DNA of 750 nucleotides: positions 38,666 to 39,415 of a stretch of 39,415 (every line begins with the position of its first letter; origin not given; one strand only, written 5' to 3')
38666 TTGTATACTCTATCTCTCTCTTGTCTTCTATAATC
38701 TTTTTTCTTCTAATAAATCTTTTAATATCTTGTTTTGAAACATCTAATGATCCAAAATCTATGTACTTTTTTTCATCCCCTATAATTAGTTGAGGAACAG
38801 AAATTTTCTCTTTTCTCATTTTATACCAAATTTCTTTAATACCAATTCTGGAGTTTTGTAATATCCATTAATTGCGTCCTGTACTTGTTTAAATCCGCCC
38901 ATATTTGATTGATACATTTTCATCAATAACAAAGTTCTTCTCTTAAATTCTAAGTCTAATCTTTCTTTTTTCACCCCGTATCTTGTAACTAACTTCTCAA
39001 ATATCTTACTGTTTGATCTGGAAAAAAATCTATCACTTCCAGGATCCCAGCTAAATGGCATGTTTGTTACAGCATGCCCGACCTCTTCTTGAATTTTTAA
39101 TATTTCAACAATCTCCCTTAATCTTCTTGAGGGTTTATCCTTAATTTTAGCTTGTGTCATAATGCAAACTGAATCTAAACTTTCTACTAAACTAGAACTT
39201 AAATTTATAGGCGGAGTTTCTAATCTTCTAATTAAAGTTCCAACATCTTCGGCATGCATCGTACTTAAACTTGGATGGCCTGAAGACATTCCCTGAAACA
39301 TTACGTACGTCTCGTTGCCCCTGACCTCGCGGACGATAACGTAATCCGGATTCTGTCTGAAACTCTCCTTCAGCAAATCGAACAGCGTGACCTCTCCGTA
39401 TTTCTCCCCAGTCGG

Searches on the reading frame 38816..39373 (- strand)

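Call 74: search_protein_families(library=pfam, proteins=[window:38816-39373:-], max_evalue=0.0001)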
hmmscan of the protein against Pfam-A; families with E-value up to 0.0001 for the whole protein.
window:38816-39373:- (185 aa): 1 family
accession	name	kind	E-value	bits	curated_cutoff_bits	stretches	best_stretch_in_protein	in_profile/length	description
PF00437.27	T2SSE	-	2.4e-12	46.7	24.9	1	1-67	204-270/370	Type II/IV secretion system protein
